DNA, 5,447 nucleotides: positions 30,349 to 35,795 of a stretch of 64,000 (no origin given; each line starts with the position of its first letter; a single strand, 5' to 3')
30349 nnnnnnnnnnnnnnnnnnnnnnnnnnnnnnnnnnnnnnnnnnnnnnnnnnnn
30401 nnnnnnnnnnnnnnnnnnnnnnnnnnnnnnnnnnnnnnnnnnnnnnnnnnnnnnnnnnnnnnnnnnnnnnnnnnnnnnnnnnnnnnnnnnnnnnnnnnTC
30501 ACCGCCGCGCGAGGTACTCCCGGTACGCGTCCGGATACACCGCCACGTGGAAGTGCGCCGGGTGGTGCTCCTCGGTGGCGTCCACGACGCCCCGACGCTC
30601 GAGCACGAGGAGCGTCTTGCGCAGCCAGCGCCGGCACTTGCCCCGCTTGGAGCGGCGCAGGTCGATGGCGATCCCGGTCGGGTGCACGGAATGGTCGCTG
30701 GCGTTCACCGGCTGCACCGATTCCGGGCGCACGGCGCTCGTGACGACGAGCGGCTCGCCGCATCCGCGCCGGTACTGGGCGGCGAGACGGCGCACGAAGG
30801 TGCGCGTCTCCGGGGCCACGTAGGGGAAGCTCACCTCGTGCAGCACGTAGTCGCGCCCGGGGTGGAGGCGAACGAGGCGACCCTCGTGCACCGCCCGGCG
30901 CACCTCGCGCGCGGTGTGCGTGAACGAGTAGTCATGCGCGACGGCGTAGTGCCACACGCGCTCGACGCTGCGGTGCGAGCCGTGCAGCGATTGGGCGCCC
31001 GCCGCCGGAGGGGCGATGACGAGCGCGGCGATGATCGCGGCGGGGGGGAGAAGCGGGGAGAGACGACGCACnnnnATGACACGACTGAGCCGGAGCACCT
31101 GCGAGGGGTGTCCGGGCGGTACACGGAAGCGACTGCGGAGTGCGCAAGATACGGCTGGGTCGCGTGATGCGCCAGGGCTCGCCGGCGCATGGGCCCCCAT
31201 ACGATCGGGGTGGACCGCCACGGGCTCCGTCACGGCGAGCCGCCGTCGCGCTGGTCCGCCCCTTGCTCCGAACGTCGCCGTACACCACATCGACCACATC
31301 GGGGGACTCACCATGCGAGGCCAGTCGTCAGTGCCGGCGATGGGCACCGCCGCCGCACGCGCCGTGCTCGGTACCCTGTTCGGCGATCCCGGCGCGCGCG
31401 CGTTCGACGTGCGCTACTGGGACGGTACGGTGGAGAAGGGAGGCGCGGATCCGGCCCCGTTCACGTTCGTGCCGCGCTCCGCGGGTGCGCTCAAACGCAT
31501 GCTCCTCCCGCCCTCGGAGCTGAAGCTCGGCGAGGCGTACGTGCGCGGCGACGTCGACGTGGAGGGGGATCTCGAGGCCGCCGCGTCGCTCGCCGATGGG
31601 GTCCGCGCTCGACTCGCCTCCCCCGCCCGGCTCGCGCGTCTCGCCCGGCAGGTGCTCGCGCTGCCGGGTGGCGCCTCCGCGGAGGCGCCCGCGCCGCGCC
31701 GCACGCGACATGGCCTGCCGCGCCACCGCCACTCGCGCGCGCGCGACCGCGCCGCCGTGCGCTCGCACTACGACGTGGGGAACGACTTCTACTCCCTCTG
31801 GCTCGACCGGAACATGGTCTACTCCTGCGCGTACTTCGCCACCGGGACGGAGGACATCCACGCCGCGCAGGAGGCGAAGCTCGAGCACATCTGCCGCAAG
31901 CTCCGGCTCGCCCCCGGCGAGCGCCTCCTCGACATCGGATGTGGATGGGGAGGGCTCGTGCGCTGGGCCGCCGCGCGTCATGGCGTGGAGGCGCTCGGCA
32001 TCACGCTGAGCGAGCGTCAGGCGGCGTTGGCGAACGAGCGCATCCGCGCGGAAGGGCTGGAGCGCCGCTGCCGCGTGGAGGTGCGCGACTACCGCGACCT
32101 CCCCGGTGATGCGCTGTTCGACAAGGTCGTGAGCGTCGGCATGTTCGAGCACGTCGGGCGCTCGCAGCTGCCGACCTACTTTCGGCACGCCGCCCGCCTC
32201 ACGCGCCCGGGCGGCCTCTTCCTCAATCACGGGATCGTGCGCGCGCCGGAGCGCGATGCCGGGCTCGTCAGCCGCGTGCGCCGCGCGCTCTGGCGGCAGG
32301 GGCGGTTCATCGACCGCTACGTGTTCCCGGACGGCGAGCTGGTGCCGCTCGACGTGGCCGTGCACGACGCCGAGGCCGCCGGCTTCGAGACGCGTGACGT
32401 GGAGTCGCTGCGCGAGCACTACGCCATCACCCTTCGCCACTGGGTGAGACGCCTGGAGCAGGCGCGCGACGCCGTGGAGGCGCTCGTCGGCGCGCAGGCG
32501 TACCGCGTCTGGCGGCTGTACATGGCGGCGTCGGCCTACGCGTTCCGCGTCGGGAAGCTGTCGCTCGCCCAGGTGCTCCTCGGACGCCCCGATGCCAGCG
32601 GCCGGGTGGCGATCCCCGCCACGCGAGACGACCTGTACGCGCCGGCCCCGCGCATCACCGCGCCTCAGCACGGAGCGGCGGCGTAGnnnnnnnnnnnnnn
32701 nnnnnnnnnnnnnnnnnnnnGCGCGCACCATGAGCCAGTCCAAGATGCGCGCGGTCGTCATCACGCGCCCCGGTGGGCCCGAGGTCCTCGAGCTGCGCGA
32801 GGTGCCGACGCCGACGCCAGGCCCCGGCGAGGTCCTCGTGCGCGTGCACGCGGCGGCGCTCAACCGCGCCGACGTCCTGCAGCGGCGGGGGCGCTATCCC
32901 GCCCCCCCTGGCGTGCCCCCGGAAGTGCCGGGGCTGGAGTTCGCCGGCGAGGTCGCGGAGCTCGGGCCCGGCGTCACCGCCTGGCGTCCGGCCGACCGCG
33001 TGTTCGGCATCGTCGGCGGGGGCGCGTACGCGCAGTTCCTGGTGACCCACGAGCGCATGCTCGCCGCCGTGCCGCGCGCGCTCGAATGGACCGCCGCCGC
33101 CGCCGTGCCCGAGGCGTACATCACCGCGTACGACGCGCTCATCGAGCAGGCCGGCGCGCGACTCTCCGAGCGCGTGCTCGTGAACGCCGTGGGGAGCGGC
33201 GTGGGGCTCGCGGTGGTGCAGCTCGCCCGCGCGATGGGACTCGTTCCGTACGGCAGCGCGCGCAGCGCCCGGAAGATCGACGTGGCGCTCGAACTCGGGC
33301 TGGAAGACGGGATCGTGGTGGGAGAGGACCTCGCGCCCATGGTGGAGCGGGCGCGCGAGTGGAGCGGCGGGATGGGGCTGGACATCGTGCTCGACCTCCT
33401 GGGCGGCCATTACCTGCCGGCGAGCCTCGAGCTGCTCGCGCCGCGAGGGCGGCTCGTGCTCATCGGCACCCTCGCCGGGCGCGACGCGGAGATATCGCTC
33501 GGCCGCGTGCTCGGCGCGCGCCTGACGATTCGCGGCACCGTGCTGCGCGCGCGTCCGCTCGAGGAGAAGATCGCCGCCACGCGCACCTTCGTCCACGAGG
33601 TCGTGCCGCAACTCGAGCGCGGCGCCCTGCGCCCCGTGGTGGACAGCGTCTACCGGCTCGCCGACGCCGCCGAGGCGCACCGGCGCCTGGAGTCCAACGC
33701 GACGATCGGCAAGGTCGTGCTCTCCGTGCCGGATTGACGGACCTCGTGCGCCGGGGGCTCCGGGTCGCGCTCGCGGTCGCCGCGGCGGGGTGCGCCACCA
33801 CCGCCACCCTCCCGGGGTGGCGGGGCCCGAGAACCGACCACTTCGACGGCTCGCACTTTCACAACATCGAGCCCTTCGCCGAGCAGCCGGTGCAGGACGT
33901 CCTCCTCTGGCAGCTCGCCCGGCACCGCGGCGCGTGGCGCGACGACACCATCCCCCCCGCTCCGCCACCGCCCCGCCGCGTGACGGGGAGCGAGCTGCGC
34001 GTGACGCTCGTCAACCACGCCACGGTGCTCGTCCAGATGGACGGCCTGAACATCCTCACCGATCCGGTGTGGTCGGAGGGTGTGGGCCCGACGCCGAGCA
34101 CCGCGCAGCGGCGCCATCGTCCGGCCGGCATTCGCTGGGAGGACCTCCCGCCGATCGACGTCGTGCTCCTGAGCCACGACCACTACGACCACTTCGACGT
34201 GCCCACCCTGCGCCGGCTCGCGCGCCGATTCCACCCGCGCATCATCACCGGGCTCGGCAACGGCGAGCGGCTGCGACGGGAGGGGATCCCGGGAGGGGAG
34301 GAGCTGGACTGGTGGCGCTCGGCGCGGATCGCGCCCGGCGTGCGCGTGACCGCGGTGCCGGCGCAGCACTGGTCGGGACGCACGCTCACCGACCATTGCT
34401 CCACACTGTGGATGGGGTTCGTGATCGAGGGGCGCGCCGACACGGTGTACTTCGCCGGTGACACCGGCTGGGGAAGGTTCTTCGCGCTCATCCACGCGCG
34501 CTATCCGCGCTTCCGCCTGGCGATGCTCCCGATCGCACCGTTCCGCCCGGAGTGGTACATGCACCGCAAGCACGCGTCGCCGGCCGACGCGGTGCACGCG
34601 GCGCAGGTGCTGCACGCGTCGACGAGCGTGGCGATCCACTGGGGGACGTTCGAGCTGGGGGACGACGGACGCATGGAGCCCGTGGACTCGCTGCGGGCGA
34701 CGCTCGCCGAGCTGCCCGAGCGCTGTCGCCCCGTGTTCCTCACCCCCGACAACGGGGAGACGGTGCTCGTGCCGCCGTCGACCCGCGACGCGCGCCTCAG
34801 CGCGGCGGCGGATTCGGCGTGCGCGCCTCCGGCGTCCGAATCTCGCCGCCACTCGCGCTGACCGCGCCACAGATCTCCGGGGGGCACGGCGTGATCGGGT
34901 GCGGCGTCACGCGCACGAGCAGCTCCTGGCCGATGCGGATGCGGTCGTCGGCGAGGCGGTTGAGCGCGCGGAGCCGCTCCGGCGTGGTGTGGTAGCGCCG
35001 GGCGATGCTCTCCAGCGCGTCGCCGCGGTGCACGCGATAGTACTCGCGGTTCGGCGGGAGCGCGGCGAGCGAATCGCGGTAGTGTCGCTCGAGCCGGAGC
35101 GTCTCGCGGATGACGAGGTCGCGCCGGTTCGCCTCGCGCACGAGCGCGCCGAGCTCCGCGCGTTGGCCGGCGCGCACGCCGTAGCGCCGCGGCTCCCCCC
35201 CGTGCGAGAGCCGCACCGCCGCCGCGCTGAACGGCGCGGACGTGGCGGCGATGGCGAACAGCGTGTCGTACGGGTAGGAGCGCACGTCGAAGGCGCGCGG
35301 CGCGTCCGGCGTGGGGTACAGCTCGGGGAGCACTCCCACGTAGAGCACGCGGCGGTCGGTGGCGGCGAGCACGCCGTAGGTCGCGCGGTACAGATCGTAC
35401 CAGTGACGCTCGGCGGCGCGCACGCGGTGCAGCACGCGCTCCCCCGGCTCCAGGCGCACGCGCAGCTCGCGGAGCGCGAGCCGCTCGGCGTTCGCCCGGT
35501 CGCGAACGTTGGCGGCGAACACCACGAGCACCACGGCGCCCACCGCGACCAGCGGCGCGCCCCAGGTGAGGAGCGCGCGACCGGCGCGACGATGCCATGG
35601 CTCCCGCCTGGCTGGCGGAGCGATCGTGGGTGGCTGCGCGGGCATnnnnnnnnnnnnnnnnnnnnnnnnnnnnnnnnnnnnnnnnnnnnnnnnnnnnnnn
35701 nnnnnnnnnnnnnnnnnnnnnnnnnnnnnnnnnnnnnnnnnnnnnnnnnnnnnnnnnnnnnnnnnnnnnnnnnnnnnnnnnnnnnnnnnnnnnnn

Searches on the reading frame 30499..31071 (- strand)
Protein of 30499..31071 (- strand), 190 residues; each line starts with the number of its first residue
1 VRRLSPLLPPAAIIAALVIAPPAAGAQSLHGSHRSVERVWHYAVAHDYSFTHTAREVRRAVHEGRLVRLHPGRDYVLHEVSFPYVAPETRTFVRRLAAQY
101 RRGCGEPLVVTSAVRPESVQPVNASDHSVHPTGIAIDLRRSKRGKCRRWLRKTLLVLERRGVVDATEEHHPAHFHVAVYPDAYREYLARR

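Call 60: search_protein_families(library=pfam, proteins=[window:30499-31071:-], max_evalue=0.00001)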
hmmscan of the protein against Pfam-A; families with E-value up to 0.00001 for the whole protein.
window:30499-31071:- (190 aa): 1 family
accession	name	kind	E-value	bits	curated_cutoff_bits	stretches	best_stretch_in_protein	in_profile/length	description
PF18979.5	DUF5715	-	3.7e-15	56.5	26.8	1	41-179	8-171/171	Family of unknown function (DUF5715)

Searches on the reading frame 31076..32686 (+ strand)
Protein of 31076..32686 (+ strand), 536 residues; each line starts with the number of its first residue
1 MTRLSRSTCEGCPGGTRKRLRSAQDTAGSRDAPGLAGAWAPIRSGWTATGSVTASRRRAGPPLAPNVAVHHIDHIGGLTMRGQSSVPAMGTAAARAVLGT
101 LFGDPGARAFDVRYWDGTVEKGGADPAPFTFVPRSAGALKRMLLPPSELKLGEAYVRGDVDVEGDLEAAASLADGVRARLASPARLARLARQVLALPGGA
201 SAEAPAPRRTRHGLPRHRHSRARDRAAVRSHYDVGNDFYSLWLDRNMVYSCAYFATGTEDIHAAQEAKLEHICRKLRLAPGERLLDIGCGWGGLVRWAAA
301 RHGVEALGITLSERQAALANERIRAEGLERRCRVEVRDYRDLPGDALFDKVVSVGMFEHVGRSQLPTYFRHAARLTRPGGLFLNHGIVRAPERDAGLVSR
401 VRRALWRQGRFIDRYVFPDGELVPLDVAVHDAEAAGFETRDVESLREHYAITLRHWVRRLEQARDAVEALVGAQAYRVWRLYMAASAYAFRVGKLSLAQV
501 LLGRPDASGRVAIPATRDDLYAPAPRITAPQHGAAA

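Call 60: search_protein_families(library=pfam, proteins=[window:31076-32686:+], max_evalue=0.00001)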
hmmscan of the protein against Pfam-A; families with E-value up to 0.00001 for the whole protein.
window:31076-32686:+ (536 aa): 7 families
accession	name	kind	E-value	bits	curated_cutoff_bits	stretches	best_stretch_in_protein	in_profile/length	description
PF02353.26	CMAS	-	1.1e-92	310.7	27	1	220-500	2-273/273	Mycolic acid cyclopropane synthetase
PF13649.12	Methyltransf_25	-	7.3e-18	65.5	27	1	285-380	2-97/97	Methyltransferase domain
PF08241.18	Methyltransf_11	-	1.6e-14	54.7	21.2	1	285-383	1-94/95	Methyltransferase domain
PF08242.18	Methyltransf_12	-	5.4e-13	49.9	30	1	285-382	1-98/98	Methyltransferase domain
PF13489.12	Methyltransf_23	-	1.7e-09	38.1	27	1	277-383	17-115/164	Methyltransferase domain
PF25371.1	DUF7884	-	5.3e-09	36.6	27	1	107-168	11-73/90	Domain of unknown function (DUF7884)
PF13847.12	Methyltransf_31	-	7.1e-09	35.9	27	1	280-383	3-108/145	Methyltransferase domain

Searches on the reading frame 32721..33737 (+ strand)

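Call 60: search_protein_families(library=pfam, proteins=[window:32721-33737:+], max_evalue=0.00001)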
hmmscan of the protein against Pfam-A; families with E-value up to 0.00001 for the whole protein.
window:32721-33737:+ (338 aa): 3 families
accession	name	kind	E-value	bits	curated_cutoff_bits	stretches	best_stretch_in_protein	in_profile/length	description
PF13602.12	ADH_zinc_N_2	-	1.7e-22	81.2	27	1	209-334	15-134/134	Zinc-binding dehydrogenase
PF00107.32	ADH_zinc_N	-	6.7e-22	78.3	31.8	1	160-277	1-116/129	Zinc-binding dehydrogenase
PF08240.17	ADH_N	-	1.6e-16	60.9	23.5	1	34-118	1-103/104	Alcohol dehydrogenase GroES-like domain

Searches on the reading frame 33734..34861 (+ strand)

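Call 60: search_protein_families(library=pfam, proteins=[window:33734-34861:+], max_evalue=0.00001)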
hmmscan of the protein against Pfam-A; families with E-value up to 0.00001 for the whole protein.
window:33734-34861:+ (375 aa): 2 families
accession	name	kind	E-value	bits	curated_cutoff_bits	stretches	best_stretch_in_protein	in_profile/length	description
PF12706.13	Lactamase_B_2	-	1.5e-41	142.7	27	1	106-303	2-200/200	Beta-lactamase superfamily domain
PF13483.12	Lactamase_B_3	-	2.9e-12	47.3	24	1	89-245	1-112/160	Beta-lactamase superfamily domain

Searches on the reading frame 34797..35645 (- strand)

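Call 60: search_protein_families(library=pfam, proteins=[window:34797-35645:-], max_evalue=0.00001)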
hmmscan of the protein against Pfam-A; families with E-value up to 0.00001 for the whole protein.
window:34797-35645:- (282 aa): 1 family
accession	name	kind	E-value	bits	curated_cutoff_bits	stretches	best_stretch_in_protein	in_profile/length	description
PF01476.26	LysM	-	1.8e-13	50.7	20.9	1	203-244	1-42/43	LysM domain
